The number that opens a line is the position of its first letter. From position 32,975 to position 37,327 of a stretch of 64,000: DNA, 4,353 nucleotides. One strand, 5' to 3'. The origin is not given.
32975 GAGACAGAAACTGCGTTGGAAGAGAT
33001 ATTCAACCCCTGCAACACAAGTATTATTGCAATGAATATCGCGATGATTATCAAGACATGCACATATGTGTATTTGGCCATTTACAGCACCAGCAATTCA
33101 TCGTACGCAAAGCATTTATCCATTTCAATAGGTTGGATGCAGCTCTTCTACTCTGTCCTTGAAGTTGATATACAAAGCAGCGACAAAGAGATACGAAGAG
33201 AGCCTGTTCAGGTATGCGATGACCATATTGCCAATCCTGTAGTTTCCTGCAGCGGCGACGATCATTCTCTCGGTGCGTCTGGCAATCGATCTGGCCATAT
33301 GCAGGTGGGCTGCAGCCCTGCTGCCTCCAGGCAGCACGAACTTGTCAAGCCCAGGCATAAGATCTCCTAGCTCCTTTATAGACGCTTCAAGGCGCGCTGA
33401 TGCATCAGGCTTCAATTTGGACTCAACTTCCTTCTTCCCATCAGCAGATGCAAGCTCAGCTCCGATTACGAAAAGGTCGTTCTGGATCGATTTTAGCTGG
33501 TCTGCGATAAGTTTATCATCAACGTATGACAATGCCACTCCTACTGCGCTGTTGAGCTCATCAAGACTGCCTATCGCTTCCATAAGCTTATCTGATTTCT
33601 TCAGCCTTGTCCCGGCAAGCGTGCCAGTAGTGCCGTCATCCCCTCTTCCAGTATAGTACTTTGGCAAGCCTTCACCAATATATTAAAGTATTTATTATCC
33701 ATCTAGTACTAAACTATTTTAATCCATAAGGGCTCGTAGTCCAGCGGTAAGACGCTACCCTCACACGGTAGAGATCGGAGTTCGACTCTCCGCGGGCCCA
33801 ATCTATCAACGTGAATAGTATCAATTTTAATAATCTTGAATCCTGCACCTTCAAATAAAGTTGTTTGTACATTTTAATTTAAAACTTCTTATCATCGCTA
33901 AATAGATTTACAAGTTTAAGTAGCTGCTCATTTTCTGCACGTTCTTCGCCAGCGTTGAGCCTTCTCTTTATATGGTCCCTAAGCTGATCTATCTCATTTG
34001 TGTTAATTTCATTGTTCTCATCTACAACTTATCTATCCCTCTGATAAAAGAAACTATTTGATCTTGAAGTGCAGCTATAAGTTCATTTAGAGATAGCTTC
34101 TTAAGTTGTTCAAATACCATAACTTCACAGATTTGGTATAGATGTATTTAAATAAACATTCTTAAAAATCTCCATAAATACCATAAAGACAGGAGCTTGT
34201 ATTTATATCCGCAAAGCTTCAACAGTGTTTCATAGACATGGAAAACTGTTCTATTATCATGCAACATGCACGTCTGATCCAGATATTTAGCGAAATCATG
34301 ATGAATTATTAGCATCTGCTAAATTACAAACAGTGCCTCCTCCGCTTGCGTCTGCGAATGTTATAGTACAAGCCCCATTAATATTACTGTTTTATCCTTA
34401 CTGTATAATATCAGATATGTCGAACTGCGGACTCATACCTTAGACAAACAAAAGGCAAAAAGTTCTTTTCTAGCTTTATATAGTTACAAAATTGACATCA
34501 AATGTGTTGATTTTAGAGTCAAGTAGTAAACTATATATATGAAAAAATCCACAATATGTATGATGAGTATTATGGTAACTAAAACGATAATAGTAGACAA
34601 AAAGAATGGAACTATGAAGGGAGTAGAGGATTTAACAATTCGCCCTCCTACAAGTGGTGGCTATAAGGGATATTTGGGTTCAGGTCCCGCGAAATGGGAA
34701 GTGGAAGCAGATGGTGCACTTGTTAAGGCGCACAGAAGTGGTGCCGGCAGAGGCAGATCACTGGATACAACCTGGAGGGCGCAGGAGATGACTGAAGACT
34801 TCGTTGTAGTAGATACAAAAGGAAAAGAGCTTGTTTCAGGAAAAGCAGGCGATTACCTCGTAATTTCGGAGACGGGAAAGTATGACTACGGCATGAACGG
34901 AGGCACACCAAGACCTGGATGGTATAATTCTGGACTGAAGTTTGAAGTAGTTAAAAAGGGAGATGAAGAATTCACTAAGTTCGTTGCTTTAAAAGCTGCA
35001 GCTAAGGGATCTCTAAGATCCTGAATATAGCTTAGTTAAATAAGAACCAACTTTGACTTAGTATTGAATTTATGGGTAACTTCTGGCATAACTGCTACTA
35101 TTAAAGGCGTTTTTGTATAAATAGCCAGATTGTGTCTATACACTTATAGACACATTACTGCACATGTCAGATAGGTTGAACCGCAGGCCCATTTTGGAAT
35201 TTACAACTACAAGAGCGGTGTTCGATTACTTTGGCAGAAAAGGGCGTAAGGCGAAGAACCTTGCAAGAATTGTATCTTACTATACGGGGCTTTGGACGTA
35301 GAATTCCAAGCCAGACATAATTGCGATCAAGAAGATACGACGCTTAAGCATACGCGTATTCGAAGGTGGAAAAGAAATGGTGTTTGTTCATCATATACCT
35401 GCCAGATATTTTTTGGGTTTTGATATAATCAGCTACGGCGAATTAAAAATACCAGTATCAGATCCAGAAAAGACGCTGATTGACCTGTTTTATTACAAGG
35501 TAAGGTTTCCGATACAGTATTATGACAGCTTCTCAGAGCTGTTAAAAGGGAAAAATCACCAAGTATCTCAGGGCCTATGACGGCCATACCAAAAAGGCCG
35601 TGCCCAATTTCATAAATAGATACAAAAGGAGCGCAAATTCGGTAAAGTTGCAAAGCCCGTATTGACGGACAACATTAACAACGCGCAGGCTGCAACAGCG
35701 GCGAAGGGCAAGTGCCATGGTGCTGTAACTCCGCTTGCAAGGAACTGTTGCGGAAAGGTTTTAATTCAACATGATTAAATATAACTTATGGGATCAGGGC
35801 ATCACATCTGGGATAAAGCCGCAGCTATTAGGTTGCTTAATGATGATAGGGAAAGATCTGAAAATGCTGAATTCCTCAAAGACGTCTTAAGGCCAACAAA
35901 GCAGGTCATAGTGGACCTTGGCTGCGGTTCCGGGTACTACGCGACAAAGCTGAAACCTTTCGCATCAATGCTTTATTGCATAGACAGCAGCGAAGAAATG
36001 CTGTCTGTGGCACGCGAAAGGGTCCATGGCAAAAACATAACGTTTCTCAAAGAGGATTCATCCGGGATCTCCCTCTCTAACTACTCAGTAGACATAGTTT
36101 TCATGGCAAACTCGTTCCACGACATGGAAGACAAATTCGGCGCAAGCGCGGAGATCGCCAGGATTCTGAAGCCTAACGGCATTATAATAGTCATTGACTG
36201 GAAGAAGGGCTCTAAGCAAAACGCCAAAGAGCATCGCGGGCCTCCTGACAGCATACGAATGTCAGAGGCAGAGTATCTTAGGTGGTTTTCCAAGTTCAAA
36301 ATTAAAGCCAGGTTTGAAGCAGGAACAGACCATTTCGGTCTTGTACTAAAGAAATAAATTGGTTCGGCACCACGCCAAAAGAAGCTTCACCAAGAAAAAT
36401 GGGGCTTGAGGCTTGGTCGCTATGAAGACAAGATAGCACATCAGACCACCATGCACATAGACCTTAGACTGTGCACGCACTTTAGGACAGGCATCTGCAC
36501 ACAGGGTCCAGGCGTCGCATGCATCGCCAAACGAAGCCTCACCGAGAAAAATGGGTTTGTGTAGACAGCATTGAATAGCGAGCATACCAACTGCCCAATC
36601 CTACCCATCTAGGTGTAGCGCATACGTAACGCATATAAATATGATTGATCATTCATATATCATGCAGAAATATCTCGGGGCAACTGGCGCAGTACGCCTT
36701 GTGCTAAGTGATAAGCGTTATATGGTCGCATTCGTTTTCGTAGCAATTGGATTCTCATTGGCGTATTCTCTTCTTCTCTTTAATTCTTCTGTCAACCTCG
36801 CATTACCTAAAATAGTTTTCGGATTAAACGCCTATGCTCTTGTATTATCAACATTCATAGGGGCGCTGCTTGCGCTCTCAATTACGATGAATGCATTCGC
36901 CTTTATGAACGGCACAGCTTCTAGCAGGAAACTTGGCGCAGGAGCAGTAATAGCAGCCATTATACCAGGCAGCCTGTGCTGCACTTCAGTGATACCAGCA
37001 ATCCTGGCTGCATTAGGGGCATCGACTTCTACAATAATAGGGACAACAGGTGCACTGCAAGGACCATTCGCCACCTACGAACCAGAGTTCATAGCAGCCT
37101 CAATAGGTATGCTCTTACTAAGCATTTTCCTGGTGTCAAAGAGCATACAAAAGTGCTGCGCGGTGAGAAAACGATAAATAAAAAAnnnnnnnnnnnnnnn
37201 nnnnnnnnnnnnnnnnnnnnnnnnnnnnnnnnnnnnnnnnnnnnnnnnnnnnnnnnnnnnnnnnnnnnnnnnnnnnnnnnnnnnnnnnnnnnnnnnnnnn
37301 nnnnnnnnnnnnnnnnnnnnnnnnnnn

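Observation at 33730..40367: tRNA-Val(CAC) integration hotspot: 5.9-kb element with a mercury operon, then a second short cassette, all bounded by copies of the tRNA 3' end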

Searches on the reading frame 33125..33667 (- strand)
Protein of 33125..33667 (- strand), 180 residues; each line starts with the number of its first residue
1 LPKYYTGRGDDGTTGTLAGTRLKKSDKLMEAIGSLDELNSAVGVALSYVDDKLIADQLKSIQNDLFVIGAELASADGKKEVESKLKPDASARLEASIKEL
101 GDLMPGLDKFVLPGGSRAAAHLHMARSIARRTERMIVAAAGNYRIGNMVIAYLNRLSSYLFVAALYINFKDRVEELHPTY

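Call 10: find_related_loci(query=window:33125-33667:-, collection=genome_contigs, flank=10000)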
Query window:33125-33667:- (180 aa) in genome_contigs; peptide patterns used: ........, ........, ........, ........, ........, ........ (x = any residue, [..] = any of these).
183 stretches matched a pattern, but none encodes a relative of the query by tblastn (E <= 1e-3).

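Call 11: find_encoding_contigs(protein=window:33125-33667:-, flank=10000, max_places=10)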
Protein window:33125-33667:- (180 aa): 18 contigs read that carry it; 10 places shown.
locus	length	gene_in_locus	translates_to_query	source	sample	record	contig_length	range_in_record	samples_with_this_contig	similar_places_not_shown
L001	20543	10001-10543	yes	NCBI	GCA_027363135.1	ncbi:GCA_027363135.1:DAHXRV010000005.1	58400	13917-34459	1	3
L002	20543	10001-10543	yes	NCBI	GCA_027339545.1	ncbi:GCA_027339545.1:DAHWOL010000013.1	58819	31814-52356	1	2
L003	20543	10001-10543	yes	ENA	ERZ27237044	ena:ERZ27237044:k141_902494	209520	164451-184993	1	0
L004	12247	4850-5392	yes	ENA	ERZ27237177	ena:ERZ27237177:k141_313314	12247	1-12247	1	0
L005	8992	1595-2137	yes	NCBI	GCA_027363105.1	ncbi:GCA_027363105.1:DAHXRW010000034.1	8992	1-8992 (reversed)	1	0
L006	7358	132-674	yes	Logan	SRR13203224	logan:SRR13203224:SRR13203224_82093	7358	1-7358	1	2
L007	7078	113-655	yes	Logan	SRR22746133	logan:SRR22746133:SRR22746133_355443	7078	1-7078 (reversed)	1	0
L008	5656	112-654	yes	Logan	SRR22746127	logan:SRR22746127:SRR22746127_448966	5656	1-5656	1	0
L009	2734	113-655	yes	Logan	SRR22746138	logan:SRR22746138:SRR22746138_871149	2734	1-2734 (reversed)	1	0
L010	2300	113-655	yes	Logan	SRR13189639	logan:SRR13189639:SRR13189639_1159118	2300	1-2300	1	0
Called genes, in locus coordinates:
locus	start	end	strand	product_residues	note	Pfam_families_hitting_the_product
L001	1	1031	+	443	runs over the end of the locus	PF12704:MacB_PCD, PF02687:FtsX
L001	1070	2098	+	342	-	-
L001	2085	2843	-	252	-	-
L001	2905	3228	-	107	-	-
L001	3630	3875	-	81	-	-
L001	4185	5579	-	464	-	PF07992:Pyr_redox_2, PF13738:Pyr_redox_3, PF00070:Pyr_redox, PF02852:Pyr_redox_dim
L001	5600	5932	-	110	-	PF01022:HTH_5, PF01978:TrmB (weak)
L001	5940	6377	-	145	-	PF00578:AhpC-TSA (weak), PF08534:Redoxin (weak)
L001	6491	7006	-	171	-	-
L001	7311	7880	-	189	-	PF01209:Ubie_methyltran, PF13489:Methyltransf_23, PF05175:MTS (weak), PF08241:Methyltransf_11, PF08242:Methyltransf_12, PF13649:Methyltransf_25, PF13847:Methyltransf_31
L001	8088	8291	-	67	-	-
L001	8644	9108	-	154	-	-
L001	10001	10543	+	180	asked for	PF01923:Cob_adeno_trans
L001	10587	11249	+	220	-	-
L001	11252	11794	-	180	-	PF13238:AAA_18 (faint)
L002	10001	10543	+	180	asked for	PF01923:Cob_adeno_trans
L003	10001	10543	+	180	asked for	PF01923:Cob_adeno_trans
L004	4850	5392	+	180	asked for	PF01923:Cob_adeno_trans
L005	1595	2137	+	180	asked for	PF01923:Cob_adeno_trans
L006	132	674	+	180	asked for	PF01923:Cob_adeno_trans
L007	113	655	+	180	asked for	PF01923:Cob_adeno_trans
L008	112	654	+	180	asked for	PF01923:Cob_adeno_trans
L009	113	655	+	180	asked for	PF01923:Cob_adeno_trans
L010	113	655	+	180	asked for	PF01923:Cob_adeno_trans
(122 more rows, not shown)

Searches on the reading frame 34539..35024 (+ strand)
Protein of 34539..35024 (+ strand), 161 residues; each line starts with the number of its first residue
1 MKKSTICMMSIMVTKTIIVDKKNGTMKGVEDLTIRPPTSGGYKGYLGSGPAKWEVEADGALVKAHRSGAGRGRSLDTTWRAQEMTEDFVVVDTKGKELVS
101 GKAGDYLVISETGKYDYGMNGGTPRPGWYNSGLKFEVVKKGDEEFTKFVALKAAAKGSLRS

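Call 9: search_protein_families(library=pfam, proteins=[window:34539-35024:+], max_evalue=0.01)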
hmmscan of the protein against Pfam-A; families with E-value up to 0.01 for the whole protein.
window:34539-35024:+ (161 aa): 0 families

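Call 21: search_protein_families(library=pfam, proteins=[window:34539-35024:+], max_evalue=10)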
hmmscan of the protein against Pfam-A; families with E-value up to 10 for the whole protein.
window:34539-35024:+ (161 aa): 1 family
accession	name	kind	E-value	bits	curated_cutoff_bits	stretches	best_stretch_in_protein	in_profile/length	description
PF14083.11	PGDYG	-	0.026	15.3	27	1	79-115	53-89/102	PGDYG protein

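Call 22: search_protein_families(library=ncbifam, proteins=[window:34539-35024:+], max_evalue=0.1)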
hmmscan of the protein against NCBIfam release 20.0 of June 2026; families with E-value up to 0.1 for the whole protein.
window:34539-35024:+ (161 aa): 0 families

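Call 53: find_related_loci(query=window:34539-35024:+, collection=viral_contigs, flank=4000)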
Query window:34539-35024:+ (161 aa) in viral_contigs; peptide patterns used: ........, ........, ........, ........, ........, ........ (x = any residue, [..] = any of these).
10 stretches matched a pattern, but none encodes a relative of the query by tblastn (E <= 1e-3).

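Call 64: search_protein_families(library=phrogs, proteins=[window:34539-35024:+], max_evalue=0.01)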
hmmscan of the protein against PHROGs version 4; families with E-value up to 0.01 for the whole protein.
window:34539-35024:+ (161 aa): 0 families

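Call 65: search_protein_families(library=padloc, proteins=[window:34539-35024:+], max_evalue=0.01)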
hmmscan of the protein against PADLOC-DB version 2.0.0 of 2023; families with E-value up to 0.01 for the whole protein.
window:34539-35024:+ (161 aa): 0 families

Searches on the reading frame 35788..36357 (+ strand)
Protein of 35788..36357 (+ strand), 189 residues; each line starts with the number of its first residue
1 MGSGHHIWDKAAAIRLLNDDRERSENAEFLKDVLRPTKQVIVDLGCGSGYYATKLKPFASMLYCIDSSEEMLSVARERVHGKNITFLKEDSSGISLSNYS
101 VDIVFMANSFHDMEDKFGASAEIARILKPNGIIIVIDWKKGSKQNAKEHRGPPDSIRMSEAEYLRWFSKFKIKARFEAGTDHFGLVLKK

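Call 9: search_protein_families(library=pfam, proteins=[window:35788-36357:+], max_evalue=0.01)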
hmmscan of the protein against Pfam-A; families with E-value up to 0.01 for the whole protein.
window:35788-36357:+ (189 aa): 12 families
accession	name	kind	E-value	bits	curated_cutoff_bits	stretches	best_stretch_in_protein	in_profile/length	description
PF08241.18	Methyltransf_11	-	4.2e-20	72.6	21.2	1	42-135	1-95/95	Methyltransferase domain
PF13649.12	Methyltransf_25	-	1.1e-17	64.9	27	1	41-131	1-97/97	Methyltransferase domain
PF13847.12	Methyltransf_31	-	5.6e-15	55.7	27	1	40-142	6-122/145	Methyltransferase domain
PF08242.18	Methyltransf_12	-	3.9e-13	50.4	30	1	42-133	1-98/98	Methyltransferase domain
PF01209.24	Ubie_methyltran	-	2.4e-09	37.3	20.1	1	38-140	48-156/233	ubiE/COQ5 methyltransferase family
PF13489.12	Methyltransf_23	-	2.5e-08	34.3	27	1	24-174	7-152/164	Methyltransferase domain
PF05175.20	MTS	-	1.7e-05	25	23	1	29-136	22-139/170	Methyltransferase small domain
PF05401.17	NodS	-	0.00069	19.9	24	1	40-134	46-143/201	Nodulation protein S (NodS)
PF13679.12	Methyltransf_32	-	0.0011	19.4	27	1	35-80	18-74/143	Methyltransferase domain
PF05148.21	Methyltransf_8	-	0.0012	19.3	27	1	35-137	70-158/219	Hypothetical methyltransferase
PF05219.18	DREV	-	0.0038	16.8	26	1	37-135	94-186/265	DREV methyltransferase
PF06325.19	PrmA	-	0.007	16.3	22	1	29-135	154-258/296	Ribosomal protein L11 methyltransferase (PrmA)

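Call 22: search_protein_families(library=ncbifam, proteins=[window:35788-36357:+], max_evalue=0.1)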
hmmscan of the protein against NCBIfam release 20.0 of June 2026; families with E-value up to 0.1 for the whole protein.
window:35788-36357:+ (189 aa): 51 families (the best 25 are shown)
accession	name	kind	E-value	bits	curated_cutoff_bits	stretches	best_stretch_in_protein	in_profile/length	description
TIGR01934.1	MenG_MenH_UbiE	subfamily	5e-16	58.7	158.35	1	27-144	29-150/223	ubiquinone/menaquinone biosynthesis methyltransferase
NF001244.0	PRK00216.1-5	equivalog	8.9e-16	57.9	216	1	27-145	38-163/236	bifunctional demethylmenaquinone methyltransferase/2-methoxy-6-polyprenyl-1,4-benzoquinol methylase UbiE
NF045667.1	MTase_DVU1556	equivalog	3.1e-14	53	155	1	35-161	20-145/213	DVU_1556 family methyltransferase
TIGR02072.1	BioC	equivalog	1.1e-13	51.6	184.95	1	29-141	26-138/244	malonyl-ACP O-methyltransferase BioC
NF043040.1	corrin_prot_MT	hypoth_equivalog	1.1e-12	47.9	180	1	13-137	18-149/216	corrinoid protein-associated methyltransferase CpaM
NF002463.0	PRK01683.1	equivalog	7.5e-09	35.6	297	1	17-135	12-128/258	trans-aconitate 2-methyltransferase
NF041537.1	ArsM_AhpD_UU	exception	9.4e-09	34.5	510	1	40-137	79-182/345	arsenite methyltransferase/AhpD domain selenoprotein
NF041536.1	ArsM_DUF2284_UU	exception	8.4e-08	31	575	1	39-138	78-183/459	arsenite methyltransferase/DUF2284 domain selenoprotein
NF007610.0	PRK10258.1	equivalog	1.3e-07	31.3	342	1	25-142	29-145/251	malonyl-ACP O-methyltransferase BioC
NF052510.1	methyltran_MpqE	exception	2.7e-07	30.2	335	1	35-144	44-160/234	methyl-plastoquinone biosynthesis methyltransferase MpqE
NF001240.0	PRK00216.1-1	equivalog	3.4e-07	29.6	378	1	39-142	65-175/251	bifunctional demethylmenaquinone methyltransferase/2-methoxy-6-polyprenyl-1,4-benzoquinol methylase UbiE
NF008823.0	PRK11873.1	subfamily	3.8e-07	29.9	263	1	39-137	79-183/272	arsenite methyltransferase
NF001241.0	PRK00216.1-2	equivalog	5e-07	29.6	327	1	23-141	40-153/231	demethylmenaquinone methyltransferase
NF001243.0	PRK00216.1-4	equivalog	7e-07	28.8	235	1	38-138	48-154/237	demethylmenaquinone methyltransferase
NF040539.1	AST_met_ArsM_2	exception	2.5e-06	27.6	240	1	31-138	50-166/262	putative arsinothricin biosynthesis methyltransferase ArsM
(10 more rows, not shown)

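Call 65: search_protein_families(library=padloc, proteins=[window:35788-36357:+], max_evalue=0.01)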
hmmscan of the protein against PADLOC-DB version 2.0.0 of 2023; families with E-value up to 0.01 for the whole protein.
window:35788-36357:+ (189 aa): 1 family
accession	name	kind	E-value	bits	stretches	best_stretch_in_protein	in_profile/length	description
PDLC04134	mad2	-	2.3e-18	64.3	1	25-142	278-401/492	mads_2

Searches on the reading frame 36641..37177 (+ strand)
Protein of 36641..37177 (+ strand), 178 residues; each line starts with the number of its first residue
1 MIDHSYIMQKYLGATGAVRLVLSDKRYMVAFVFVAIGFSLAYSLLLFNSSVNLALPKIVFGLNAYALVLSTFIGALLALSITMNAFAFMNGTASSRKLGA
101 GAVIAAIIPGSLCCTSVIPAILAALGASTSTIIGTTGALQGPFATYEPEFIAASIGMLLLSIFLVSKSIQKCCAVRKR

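Call 9: search_protein_families(library=pfam, proteins=[window:36641-37177:+], max_evalue=0.01)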
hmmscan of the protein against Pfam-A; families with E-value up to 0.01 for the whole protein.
window:36641-37177:+ (178 aa): 0 families

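Call 21: search_protein_families(library=pfam, proteins=[window:36641-37177:+], max_evalue=10)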
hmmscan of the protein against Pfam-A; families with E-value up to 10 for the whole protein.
window:36641-37177:+ (178 aa): 0 families

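Call 22: search_protein_families(library=ncbifam, proteins=[window:36641-37177:+], max_evalue=0.1)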
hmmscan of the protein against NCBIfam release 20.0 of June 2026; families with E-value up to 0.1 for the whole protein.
window:36641-37177:+ (178 aa): 0 families

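Call 64: search_protein_families(library=phrogs, proteins=[window:36662-37177:+], max_evalue=0.01)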
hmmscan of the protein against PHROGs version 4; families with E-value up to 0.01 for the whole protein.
window:36662-37177:+ (171 aa): 0 families

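Call 88: predict_structure(protein=window:36662-37177:+)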
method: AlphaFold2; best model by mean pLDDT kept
length: 171 residues; sequences in the alignment: 1
mean_pLDDT: 55.6   pTM: 0.37
mean pLDDT of the five models: 55.6, 49.9, 49.4, 47.9, 47.3
residues with pLDDT >= 90: 0; 70-90: 0; 50-70: 138; < 50: 33
segments of 3 or more residues with pLDDT < 50: 1-9, 88-100
pLDDT, mean of each block of 10 residues (from residue 1): 41 53 57 57 53 59 65 59 50 43 54 61 57 53 57 64 64 53
secondary structure, 60 per line:
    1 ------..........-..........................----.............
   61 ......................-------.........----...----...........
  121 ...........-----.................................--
elements in order: H7-16 H18-43 H48-82 H90-98 H110-131 H137-169
